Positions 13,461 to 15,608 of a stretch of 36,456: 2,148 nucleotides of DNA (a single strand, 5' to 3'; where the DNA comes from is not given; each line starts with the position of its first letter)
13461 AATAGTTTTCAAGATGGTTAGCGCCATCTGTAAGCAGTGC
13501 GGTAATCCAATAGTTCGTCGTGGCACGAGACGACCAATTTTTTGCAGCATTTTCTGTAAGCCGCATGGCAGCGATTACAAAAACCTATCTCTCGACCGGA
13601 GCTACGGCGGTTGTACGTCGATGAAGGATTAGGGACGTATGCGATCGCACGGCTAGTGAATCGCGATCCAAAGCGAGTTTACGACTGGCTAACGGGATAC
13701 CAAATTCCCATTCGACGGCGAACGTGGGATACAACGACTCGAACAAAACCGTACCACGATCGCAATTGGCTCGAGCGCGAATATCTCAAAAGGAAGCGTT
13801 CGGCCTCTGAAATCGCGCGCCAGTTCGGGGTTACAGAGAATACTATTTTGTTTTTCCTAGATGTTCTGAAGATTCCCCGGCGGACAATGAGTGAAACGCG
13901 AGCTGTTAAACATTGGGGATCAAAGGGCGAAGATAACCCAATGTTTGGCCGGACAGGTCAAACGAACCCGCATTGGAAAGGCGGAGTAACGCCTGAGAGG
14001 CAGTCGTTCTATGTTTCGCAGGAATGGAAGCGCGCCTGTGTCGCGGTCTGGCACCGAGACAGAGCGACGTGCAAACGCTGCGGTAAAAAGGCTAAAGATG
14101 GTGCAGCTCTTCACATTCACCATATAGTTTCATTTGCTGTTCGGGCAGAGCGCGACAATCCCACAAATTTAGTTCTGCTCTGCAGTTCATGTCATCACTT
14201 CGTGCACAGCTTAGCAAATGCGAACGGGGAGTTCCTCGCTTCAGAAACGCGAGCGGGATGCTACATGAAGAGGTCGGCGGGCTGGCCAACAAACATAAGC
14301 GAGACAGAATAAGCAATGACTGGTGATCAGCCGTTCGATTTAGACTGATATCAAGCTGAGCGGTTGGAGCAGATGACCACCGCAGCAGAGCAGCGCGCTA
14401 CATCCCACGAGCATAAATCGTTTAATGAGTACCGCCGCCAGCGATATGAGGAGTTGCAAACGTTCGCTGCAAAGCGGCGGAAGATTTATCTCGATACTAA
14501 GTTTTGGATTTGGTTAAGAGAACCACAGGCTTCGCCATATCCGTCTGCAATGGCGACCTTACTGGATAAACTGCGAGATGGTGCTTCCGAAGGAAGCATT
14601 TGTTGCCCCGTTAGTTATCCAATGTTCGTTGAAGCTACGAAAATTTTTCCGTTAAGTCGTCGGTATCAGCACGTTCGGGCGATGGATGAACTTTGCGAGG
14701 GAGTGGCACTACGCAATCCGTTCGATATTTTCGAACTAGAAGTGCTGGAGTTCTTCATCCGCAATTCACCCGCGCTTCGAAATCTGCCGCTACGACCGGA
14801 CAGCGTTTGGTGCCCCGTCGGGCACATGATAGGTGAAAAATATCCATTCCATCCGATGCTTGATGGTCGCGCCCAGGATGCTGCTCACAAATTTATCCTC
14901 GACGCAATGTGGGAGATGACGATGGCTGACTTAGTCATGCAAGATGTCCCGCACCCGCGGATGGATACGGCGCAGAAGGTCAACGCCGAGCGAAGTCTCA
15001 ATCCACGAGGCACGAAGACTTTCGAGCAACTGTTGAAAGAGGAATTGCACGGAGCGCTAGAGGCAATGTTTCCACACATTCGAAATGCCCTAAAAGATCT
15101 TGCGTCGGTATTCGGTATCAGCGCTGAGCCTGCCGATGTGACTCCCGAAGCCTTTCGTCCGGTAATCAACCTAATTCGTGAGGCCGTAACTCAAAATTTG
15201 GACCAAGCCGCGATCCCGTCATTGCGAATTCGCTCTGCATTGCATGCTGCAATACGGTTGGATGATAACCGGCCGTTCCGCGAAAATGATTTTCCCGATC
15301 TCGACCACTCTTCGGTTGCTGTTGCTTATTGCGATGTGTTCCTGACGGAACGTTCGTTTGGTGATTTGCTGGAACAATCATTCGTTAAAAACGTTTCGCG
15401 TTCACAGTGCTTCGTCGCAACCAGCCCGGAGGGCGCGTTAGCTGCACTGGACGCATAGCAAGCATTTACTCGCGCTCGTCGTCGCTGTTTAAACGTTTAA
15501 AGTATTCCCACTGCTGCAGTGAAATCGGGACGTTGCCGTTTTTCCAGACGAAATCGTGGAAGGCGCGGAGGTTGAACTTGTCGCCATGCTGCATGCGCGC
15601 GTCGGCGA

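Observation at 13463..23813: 10.35-kb accessory block splits the normally contiguous rplK-rplA pair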

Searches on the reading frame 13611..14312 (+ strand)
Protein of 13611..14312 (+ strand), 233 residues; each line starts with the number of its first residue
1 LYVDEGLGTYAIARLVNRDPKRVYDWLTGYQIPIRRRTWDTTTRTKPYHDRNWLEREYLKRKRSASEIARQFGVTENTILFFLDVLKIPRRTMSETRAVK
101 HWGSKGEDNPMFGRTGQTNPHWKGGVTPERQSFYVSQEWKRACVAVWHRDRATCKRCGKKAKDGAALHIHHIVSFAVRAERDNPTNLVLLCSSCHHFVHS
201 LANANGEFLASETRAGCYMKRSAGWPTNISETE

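Call 5: search_protein_families(library=pfam, proteins=[window:13611-14312:+], max_evalue=0.01)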
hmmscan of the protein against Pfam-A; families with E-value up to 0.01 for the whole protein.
window:13611-14312:+ (233 aa): 5 families
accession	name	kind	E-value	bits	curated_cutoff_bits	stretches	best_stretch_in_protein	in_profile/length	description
PF01844.29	HNH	-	1e-10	42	21.4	1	154-198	1-44/47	HNH endonuclease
PF13384.12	HTH_23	-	3.5e-06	27.1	24.6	0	3-30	14-41/50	Homeodomain-like domain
PF13518.12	HTH_28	-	2.8e-05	24.6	25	0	57-79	8-29/52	Helix-turn-helix domain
PF13936.12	HTH_38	-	0.0002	21.5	27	0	4-20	18-34/44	Helix-turn-helix domain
PF13391.12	HNH_2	-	0.0021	18.3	21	1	154-196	1-56/66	HNH endonuclease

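Call 44: search_protein_families(library=ncbifam, proteins=[window:13611-14312:+], max_evalue=0.01)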
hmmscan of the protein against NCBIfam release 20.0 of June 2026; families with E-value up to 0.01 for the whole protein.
window:13611-14312:+ (233 aa): 2 families
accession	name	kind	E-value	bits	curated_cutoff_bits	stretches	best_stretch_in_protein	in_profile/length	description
NF040563.1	guided_IscB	equivalog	1.1e-07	31.3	175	1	145-201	186-238/314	RNA-guided endonuclease IscB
NF038221.1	IcmJ_DotN_IVB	equivalog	0.0087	15.6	100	0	142-197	33-85/205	type IVB secretion system protein IcmJDotN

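Call 45: search_protein_families(library=padloc, proteins=[window:13611-14312:+], max_evalue=0.01)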
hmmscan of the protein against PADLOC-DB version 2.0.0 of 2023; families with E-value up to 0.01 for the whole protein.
window:13611-14312:+ (233 aa): 6 families
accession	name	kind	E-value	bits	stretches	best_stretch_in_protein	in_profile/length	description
PDLC00645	ZorE2|ZorE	-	0.00025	18.2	1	134-196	193-252/375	HNH endonuclease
PDLC03656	mREase_IV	-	0.00038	18.3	1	131-205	186-262/277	Type IV methyl-directed restriction enzyme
PDLC00643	ZorE2|ZorE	-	0.00097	16.5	1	136-195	200-258/282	HNH endonuclease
PDLC00642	ZorE2|ZorE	-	0.0012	16.3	1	136-196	198-256/283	HNH endonuclease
PDLC03514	REase_II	-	0.0012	16.1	1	159-198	301-340/386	Type II restriction enzyme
PDLC00644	ZorE2|ZorE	-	0.0098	13.6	0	136-198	176-238/267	HNH endonuclease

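Call 54: find_homologous_proteins(query=window:13611-14312:+, max_evalue=0.00001)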
Query window:13611-14312:+ (233 aa): 403 proteins with E <= 0.00001 among 565 candidates; the best 120 are listed.
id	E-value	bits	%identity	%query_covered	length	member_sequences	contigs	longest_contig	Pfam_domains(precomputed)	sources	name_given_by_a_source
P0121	1.3e-158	544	99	100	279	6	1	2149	PF13384.13,PF01844.30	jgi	jgi:hypothetical protein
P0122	3.0e-104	366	71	91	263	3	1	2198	PF01844.30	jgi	-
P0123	1.5e-94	334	65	90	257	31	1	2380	PF13384.13,PF01844.30,PF13518.13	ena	-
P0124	7.1e-93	329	64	91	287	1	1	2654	PF01844.30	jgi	jgi:5-methylcytosine-specific restriction endonuclease McrA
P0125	8.3e-88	312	59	93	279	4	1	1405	PF01844.30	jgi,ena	-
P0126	1.8e-82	294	60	90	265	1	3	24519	PF13384.13,PF01844.30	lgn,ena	-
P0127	1.4e-81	292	60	90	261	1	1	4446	PF01844.30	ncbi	-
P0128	1.7e-81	291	59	93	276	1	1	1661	PF13384.13,PF01844.30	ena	-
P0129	2.5e-81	291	60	90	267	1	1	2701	PF01844.30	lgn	-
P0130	5.8e-81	289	58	90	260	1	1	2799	PF01844.30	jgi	jgi:transposase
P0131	1.1e-80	289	60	91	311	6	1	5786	PF01844.30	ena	-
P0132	5.9e-79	283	58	89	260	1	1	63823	PF01844.30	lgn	-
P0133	7.5e-78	279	58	90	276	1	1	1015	PF13384.13,PF01844.30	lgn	-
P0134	1.8e-77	278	57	90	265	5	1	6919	PF01844.30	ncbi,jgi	jgi:hypothetical protein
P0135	2.3e-77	278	57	90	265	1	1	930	PF01844.30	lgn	-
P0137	3.7e-77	277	57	89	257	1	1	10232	PF01844.30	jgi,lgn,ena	-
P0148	2.4e-73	265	59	89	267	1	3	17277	PF01844.30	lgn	-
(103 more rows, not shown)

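Call 56: find_encoding_contigs(protein=P0121, flank=5000, max_places=4)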
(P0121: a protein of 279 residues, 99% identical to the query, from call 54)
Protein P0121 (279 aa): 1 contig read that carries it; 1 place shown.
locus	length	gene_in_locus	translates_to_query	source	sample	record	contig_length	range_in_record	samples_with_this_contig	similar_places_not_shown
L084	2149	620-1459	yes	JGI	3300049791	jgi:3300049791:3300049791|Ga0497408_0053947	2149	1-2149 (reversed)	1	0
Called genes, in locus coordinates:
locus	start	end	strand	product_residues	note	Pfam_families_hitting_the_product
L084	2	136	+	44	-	?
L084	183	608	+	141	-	PF03946:Ribosomal_L11_N, PF00298:Ribosomal_L11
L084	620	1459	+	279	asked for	PF13384:HTH_23 (faint), PF01844:HNH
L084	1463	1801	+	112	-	-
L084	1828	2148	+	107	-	?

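Call 57: find_encoding_contigs(protein=P0126, flank=6000, max_places=3)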
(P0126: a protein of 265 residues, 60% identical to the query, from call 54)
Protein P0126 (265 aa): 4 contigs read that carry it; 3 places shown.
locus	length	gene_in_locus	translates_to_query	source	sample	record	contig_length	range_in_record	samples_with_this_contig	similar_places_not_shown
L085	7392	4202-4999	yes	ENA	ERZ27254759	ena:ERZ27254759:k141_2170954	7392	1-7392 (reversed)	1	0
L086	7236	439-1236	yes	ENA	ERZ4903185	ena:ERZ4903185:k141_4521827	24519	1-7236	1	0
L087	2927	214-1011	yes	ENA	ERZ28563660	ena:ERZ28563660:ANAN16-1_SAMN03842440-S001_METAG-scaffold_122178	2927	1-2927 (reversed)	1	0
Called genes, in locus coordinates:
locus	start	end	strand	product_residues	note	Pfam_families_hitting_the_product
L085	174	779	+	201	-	PF00475:IGPD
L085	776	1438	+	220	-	PF00117:GATase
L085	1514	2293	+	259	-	PF00977:His_biosynth, PF01207:Dus (faint), PF02581:TMP-TENI (faint)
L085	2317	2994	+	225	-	PF13489:Methyltransf_23, PF08241:Methyltransf_11, PF08242:Methyltransf_12, PF13649:Methyltransf_25, PF13847:Methyltransf_31, PF01209:Ubie_methyltran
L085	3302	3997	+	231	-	PF00977:His_biosynth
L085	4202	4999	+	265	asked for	PF13384:HTH_23 (faint), PF01844:HNH (weak)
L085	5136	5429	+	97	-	-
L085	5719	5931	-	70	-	-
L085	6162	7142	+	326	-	PF00005:ABC_tran, PF13304:AAA_21 (weak)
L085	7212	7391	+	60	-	?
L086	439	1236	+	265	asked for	PF13384:HTH_23 (faint), PF01844:HNH (weak)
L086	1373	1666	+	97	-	-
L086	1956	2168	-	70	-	-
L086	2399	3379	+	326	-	PF00005:ABC_tran, PF13304:AAA_21 (weak)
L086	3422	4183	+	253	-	PF01061:ABC2_membrane, PF12730:ABC2_membrane_4 (weak), PF12698:ABC2_membrane_3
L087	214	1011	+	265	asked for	PF13384:HTH_23 (faint), PF01844:HNH (weak)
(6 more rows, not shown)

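Call 59: find_encoding_contigs(protein=P0122, flank=4000, max_places=2)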
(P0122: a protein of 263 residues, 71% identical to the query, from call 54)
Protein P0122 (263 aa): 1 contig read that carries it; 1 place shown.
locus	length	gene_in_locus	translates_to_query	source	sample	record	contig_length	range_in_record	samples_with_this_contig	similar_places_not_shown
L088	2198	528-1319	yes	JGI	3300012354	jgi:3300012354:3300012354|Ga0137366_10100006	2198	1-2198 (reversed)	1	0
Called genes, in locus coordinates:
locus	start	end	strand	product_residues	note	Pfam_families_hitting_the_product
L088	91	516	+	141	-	PF03946:Ribosomal_L11_N, PF00298:Ribosomal_L11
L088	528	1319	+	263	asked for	PF01844:HNH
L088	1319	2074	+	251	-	-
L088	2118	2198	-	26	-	?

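Call 60: find_encoding_contigs(protein=P0132, flank=4000, max_places=2)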
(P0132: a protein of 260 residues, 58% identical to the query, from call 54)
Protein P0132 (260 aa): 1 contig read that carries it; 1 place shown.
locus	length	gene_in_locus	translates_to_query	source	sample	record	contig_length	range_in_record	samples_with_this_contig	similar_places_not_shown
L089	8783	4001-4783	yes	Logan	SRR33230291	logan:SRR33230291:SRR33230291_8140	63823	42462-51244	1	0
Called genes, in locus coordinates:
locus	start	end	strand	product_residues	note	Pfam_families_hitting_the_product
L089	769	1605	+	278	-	-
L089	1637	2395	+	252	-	-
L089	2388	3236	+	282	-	PF13479:AAA_24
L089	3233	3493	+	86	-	-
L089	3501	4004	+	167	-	-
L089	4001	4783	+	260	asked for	PF01844:HNH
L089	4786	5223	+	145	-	-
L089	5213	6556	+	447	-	PF00929:RNase_T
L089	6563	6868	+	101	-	PF01844:HNH (weak), PF14279:HNH_5 (weak)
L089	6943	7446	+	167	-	-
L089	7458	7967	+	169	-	-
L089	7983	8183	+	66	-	-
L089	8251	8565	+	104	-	-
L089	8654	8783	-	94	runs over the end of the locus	-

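Call 61: find_encoding_contigs(protein=P0148, flank=4000, max_places=2)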
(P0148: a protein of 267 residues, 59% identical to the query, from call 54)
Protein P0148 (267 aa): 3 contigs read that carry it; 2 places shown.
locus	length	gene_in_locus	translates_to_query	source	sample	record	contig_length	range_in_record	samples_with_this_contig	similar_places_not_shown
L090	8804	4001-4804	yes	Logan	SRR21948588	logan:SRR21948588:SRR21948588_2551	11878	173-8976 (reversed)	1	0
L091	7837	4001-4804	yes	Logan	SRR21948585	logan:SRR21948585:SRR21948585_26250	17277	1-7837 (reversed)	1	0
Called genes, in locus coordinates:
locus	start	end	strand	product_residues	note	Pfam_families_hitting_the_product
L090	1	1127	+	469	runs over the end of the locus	-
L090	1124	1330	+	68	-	-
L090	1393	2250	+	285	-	-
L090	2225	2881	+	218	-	-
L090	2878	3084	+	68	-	-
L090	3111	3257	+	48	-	-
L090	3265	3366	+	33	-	-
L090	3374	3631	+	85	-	-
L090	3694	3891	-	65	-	-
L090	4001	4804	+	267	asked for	PF01844:HNH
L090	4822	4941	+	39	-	-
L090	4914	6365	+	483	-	PF01555:N6_N4_Mtase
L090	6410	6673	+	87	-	-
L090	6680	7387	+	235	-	PF13404:HTH_AsnC-type (faint)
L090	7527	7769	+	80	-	-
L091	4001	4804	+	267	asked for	PF01844:HNH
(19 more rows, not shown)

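Call 62: find_encoding_contigs(protein=P0137, flank=4000, max_places=2)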
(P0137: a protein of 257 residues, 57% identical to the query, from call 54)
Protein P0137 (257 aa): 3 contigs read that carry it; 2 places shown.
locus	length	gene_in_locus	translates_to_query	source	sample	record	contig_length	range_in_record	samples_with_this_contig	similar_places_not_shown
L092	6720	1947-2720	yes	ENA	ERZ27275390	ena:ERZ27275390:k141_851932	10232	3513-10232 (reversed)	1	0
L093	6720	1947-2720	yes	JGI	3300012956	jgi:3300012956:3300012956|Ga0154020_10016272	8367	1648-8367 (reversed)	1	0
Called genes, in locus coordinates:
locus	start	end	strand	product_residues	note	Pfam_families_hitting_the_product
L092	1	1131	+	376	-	?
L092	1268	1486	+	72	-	-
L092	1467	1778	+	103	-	-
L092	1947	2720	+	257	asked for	PF01844:HNH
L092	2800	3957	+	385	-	PF01555:N6_N4_Mtase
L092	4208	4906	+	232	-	-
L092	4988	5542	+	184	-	-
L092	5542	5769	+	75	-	-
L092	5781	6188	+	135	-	-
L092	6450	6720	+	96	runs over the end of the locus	PF09652:Cas_VVA1548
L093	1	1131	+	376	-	?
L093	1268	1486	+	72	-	-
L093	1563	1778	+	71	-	-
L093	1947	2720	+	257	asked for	PF01844:HNH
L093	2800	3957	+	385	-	PF01555:N6_N4_Mtase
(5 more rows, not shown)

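Call 88: search_protein_families(library=phrogs, proteins=[P0121, L088:1319-2074:+], max_evalue=0.001)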
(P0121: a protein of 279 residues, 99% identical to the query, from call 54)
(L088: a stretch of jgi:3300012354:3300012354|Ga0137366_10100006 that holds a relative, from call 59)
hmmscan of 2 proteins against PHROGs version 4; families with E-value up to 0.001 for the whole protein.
P0121 (279 aa): 19 families
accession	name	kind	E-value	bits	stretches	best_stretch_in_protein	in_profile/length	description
phrog_8446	-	DNA, RNA and nucleotide metabolism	3.2e-33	116.2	1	39-247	14-198/211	HNH endonuclease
phrog_144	-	DNA, RNA and nucleotide metabolism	1.1e-15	58.8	1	169-249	59-137/175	HNH endonuclease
phrog_1271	-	DNA, RNA and nucleotide metabolism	1.5e-15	58.5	1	2-254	211-325/361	HNH endonuclease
phrog_119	-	DNA, RNA and nucleotide metabolism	7e-15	55.8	1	164-251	169-261/443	HNH endonuclease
phrog_7545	-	DNA, RNA and nucleotide metabolism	2.5e-14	54.8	1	92-250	2-138/160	HNH endonuclease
phrog_589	-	DNA, RNA and nucleotide metabolism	3.8e-14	53.8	1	157-246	54-140/179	HNH endonuclease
phrog_8048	-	DNA, RNA and nucleotide metabolism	2e-09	38.1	1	182-247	161-228/273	HNH endonuclease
phrog_740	-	DNA, RNA and nucleotide metabolism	4.5e-09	36.7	1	186-250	27-90/332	HNH endonuclease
phrog_4581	-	head and packaging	1.3e-08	35.7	1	179-245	47-109/395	terminase small subunit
phrog_7370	-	DNA, RNA and nucleotide metabolism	1.6e-08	35.6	1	175-250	22-89/115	HNH endonuclease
phrog_5956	-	DNA, RNA and nucleotide metabolism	2.2e-08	34.9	1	174-243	36-106/138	HNH endonuclease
phrog_14314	-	DNA, RNA and nucleotide metabolism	8.5e-08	33.8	1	186-241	5-58/252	HNH endonuclease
phrog_7785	-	DNA, RNA and nucleotide metabolism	5.4e-07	30.7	1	190-242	63-109/147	HNH endonuclease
phrog_6050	-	DNA, RNA and nucleotide metabolism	4.5e-06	26.7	1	190-243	304-356/402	HNH endonuclease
phrog_9759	-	DNA, RNA and nucleotide metabolism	1.8e-05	25.9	1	92-142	3-53/242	DNA binding protein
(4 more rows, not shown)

L088:1319-2074:+ (251 aa): 0 families

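Call 90: search_solved_structures(query=P0121, max_evalue=0.01)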
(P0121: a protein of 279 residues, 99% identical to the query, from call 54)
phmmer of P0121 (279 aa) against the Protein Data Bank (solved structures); distinct sequences matched with E-value up to 0.01: 3.
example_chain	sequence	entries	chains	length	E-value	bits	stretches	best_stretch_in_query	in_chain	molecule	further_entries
5h0m_A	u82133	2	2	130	4.5e-06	29.2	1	174-242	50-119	HNH endonuclease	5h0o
6me0_C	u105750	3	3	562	2.7e-05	26.6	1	141-258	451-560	Maturase reverse transcriptase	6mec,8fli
6ghc_A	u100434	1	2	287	0.00067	22.1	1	178-251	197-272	5-methylcytosine-specific restriction enzyme A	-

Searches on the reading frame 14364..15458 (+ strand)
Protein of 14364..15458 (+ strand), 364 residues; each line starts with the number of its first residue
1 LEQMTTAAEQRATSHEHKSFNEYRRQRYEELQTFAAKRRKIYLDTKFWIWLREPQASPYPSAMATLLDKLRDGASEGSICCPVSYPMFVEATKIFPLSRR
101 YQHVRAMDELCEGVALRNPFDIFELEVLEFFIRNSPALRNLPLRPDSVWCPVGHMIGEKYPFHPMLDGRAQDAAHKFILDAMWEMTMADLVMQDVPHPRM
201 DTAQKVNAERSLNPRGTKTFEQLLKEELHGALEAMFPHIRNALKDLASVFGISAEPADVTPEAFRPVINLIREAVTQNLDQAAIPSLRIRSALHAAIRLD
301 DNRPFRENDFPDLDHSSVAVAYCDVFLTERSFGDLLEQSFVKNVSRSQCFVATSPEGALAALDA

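Call 5: search_protein_families(library=pfam, proteins=[window:14364-15458:+], max_evalue=0.01)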
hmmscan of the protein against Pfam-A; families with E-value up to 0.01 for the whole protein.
window:14364-15458:+ (364 aa): 0 families

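Call 44: search_protein_families(library=ncbifam, proteins=[window:14364-15458:+], max_evalue=0.01)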
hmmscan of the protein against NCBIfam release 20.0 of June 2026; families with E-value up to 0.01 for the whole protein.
window:14364-15458:+ (364 aa): 0 families

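Call 45: search_protein_families(library=padloc, proteins=[window:14364-15458:+], max_evalue=0.01)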
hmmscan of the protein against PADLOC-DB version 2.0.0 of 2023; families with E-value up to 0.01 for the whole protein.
window:14364-15458:+ (364 aa): 0 families

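Call 50: find_encoding_contigs(protein=window:14373-15458:+, flank=10000, max_places=6)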
Protein window:14373-15458:+ (361 aa): 3 contigs read that carry it; 3 places shown.
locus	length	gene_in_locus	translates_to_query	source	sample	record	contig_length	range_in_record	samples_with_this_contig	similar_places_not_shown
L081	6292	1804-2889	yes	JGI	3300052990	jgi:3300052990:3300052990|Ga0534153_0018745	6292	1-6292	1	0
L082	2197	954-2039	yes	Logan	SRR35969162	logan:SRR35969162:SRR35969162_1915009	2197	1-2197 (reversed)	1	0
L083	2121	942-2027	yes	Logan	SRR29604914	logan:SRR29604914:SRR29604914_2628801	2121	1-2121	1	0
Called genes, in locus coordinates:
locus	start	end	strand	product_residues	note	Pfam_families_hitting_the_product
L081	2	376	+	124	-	?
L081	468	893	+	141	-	PF03946:Ribosomal_L11_N, PF00298:Ribosomal_L11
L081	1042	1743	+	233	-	PF13384:HTH_23 (faint), PF01844:HNH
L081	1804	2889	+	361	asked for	-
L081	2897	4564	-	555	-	PF05960:DUF885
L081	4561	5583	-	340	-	-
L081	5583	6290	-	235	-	?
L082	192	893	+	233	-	PF13384:HTH_23 (faint), PF01844:HNH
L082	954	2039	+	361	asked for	-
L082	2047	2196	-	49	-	?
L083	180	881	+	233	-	PF13384:HTH_23 (faint), PF01844:HNH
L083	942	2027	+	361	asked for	-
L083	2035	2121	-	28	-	?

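Call 88: search_protein_families(library=phrogs, proteins=[window:14373-15458:+], max_evalue=0.001)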
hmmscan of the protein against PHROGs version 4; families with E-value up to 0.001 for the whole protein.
window:14373-15458:+ (361 aa): 0 families

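Call 89: search_solved_structures(query=window:14373-15458:+, max_evalue=1)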
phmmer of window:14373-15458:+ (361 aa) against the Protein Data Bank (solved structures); distinct sequences matched with E-value up to 1: 0.
